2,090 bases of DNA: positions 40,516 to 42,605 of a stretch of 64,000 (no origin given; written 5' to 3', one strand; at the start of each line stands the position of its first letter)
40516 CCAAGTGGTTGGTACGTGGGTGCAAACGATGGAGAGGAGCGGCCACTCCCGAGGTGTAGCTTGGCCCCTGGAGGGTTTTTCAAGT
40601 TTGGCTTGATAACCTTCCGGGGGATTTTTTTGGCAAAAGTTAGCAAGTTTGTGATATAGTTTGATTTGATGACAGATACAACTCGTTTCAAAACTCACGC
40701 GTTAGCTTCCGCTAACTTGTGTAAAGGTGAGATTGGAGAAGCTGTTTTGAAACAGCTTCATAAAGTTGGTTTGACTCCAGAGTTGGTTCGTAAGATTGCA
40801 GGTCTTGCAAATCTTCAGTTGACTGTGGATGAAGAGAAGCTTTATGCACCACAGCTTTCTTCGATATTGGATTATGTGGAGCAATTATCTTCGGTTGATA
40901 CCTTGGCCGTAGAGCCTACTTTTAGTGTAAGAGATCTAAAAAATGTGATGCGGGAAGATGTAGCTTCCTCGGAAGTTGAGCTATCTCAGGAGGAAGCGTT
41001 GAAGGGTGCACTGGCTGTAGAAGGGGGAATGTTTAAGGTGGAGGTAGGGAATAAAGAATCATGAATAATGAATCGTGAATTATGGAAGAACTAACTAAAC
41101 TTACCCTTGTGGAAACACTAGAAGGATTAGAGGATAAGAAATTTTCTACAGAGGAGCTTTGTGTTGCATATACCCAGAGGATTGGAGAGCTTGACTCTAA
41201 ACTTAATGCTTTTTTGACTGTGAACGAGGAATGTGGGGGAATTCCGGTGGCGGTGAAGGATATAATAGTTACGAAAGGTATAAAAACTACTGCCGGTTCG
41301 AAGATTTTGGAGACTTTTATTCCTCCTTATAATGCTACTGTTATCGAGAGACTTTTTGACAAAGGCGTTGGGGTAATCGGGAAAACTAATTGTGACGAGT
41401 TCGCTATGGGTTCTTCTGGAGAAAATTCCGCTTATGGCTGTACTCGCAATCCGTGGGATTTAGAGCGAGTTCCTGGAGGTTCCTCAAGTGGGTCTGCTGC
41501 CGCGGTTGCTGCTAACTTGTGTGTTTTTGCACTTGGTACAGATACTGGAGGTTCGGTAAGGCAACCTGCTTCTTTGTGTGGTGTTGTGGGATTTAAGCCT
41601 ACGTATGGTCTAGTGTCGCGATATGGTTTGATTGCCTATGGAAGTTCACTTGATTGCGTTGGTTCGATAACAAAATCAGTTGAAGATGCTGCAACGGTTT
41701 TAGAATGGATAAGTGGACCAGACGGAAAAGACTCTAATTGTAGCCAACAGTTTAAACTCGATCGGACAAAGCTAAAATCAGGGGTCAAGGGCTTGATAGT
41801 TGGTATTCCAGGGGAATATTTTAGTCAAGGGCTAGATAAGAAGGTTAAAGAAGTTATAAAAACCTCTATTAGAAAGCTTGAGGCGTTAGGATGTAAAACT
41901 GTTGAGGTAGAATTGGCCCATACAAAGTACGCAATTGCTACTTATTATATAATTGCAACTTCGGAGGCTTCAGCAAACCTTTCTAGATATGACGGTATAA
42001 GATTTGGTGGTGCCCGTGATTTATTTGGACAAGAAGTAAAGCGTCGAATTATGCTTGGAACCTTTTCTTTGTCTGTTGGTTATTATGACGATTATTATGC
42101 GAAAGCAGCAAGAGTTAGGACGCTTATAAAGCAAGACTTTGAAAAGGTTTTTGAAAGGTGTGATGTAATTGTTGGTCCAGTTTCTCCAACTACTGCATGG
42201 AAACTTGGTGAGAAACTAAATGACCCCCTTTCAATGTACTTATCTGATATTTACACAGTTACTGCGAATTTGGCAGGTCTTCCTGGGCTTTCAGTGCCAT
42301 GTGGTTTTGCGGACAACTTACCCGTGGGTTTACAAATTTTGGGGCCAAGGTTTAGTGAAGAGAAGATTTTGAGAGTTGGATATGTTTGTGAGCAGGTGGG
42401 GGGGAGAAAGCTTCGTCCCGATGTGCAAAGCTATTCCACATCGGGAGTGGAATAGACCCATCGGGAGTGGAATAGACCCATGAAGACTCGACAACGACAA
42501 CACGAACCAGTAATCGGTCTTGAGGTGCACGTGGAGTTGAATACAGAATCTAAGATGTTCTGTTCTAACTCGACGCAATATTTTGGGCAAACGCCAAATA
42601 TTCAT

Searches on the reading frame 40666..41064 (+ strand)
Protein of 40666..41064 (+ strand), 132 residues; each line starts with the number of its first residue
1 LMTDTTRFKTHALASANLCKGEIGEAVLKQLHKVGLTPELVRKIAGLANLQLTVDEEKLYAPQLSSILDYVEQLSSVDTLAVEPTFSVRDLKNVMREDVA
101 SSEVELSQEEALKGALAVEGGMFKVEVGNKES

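Call 11: search_protein_families(library=pfam, proteins=[window:40666-41064:+])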
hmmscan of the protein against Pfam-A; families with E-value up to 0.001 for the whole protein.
window:40666-41064:+ (132 aa): 1 family
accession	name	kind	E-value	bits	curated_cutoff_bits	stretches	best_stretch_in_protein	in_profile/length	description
PF02686.20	GatC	-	1.1e-20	74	23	1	52-125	1-66/66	Glu-tRNAGln amidotransferase C subunit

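Call 65: list_cluster_members(proteins=[window:40669-41061:+, window:40666-41061:+, window:40771-41061:+, window:40747-41061:+])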
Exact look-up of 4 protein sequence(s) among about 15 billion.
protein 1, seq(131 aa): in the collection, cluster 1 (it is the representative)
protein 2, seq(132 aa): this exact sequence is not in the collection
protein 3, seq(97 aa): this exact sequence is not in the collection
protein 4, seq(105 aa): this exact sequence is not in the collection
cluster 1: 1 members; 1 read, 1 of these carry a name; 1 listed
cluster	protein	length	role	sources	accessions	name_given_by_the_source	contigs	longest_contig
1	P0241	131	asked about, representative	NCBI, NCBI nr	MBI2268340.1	MAG: Asp-tRNA(Asn)/Glu-tRNA(Gln) amidotransferase subunit GatC [Candidatus ... | Asp-tRNA(Asn)/Glu-tRNA(Gln) amidotransferase subunit GatC [Candidatus Blackburnbacteria ...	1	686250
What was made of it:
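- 40676..40762 (+): Copy B (type II centre with the hairpin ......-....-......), counted ATA to ATA. It is an in-frame, stop-free 84-nt insertion after codon 2-3 of gatC. NCBI annotates the 131-aa read-through protein MBI2268340.1 (call 65).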

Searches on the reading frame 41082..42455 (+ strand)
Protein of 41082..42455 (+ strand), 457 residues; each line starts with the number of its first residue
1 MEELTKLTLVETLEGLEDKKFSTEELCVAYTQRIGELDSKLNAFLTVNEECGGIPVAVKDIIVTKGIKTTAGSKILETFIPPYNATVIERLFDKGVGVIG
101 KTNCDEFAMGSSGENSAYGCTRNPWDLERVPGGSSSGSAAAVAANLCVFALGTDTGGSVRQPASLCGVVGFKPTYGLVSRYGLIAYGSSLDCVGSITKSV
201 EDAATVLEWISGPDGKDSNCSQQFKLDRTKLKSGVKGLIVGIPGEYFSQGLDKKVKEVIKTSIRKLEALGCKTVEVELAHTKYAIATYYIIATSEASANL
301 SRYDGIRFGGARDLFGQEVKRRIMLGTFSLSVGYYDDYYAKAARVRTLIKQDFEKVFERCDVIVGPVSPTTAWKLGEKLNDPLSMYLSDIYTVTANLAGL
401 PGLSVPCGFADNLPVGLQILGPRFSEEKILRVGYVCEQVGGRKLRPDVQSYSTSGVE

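Call 11: search_protein_families(library=pfam, proteins=[window:41082-42455:+])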
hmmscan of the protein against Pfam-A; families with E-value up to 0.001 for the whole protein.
window:41082-42455:+ (457 aa): 1 family
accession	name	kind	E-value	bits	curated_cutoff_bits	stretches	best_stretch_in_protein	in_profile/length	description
PF01425.27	Amidase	-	4.9e-134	448.2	27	1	53-430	49-445/445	Amidase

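Call 52: find_homologous_proteins(query=window:41082-42455:+, max_evalue=1e-100)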
Query window:41082-42455:+ (457 aa): 7982 proteins with E <= 1e-100 among 8000 candidates; the best 120 are listed.
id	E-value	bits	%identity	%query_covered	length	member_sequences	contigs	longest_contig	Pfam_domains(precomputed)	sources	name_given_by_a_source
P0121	0.0e+0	1023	100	100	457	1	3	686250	PF01425.27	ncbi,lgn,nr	ncbi:MAG: Asp-tRNA(Asn)/Glu-tRNA(Gln) amidotransferase subunit GatA [Candidatus Blackburnbacteria ba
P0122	2.9e-216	737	75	95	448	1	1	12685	PF01425.27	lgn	-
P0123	1.7e-206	705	70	95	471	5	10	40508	PF01425.27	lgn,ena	-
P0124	4.0e-206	703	70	96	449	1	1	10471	PF01425.27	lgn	-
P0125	1.3e-205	702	70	95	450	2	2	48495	PF01425.27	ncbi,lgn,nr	ncbi:MAG: Asp-tRNA(Asn)/Glu-tRNA(Gln) amidotransferase subunit GatA [Candidatus Blackburnbacteria ba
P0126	1.1e-204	698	68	98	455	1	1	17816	PF01425.27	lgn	-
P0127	1.3e-203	695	68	98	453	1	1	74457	PF01425.27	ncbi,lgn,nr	ncbi:MAG: Asp-tRNA(Asn)/Glu-tRNA(Gln) amidotransferase subunit GatA [Candidatus Blackburnbacteria ba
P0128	1.4e-203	695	67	99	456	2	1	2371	PF01425.27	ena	-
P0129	1.7e-203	695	70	96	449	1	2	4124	PF01425.27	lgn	-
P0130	3.6e-203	694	69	96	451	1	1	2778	PF01425.27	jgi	jgi:aspartyl-tRNA(Asn)/glutamyl-tRNA(Gln) amidotransferase subunit A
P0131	4.7e-202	690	68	96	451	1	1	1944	PF01425.27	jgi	jgi:aspartyl-tRNA(Asn)/glutamyl-tRNA(Gln) amidotransferase subunit A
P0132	6.6e-202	689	69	93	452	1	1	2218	PF01425.27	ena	-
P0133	2.2e-201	688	70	96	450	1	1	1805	PF01425.27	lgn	-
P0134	2.6e-201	687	68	98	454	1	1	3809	PF01425.27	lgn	-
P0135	4.6e-201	687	67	98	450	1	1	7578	PF01425.27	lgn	-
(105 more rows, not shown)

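Call 53: find_encoding_contigs(protein=P0122, flank=6000, max_places=1)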
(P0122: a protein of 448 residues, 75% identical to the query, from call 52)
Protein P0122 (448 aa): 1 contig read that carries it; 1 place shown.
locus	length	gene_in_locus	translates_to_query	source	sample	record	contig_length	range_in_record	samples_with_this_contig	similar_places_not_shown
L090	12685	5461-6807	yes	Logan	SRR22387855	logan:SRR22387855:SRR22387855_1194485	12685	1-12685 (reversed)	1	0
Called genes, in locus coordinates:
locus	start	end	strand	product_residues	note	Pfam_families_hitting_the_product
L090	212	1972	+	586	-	PF14716:HHH_8, PF00633:HHH (faint), PF14520:HHH_5 (faint), PF14791:DNA_pol_B_thumb, PF02811:PHP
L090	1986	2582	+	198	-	PF04011:LemA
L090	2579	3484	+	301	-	PF01435:Peptidase_M48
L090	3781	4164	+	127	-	-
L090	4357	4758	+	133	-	-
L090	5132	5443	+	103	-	PF02686:GatC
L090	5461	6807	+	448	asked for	PF01425:Amidase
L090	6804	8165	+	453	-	PF02934:GatB_N, PF02637:GatB_Yqey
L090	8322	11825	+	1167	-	PF02811:PHP, PF07733:DNA_pol3_alpha, PF17657:DNA_pol3_finger, PF14579:HHH_6, PF01336:tRNA_anti-codon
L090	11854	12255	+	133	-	PF01245:Ribosomal_L19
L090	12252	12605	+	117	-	PF08378:NERD (weak), PF02021:UPF0102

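Call 54: find_encoding_contigs(protein=P0125, flank=6000, max_places=1)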
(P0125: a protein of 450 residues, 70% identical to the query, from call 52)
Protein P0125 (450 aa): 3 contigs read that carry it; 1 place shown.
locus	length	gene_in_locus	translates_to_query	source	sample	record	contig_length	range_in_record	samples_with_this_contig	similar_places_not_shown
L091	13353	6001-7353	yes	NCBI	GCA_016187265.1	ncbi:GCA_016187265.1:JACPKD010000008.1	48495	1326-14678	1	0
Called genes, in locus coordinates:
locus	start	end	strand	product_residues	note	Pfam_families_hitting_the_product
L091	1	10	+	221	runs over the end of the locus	PF04011:LemA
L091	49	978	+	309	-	PF01435:Peptidase_M48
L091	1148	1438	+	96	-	PF01541:GIY-YIG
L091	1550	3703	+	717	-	PF13191:AAA_16 (weak), PF23569:NBD_SMAX1, PF00004:AAA, PF17871:AAA_lid_9, PF00004:AAA, PF07724:AAA_2, PF07728:AAA_5, PF10431:ClpB_D2-small, +8 more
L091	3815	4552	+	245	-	-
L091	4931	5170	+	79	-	-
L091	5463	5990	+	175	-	PF02686:GatC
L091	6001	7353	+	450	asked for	PF01425:Amidase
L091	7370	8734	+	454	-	PF02934:GatB_N, PF02637:GatB_Yqey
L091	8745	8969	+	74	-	-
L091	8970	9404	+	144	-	-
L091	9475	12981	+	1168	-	PF02811:PHP, PF07733:DNA_pol3_alpha, PF17657:DNA_pol3_finger, PF14579:HHH_6, PF01336:tRNA_anti-codon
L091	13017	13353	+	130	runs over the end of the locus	PF01245:Ribosomal_L19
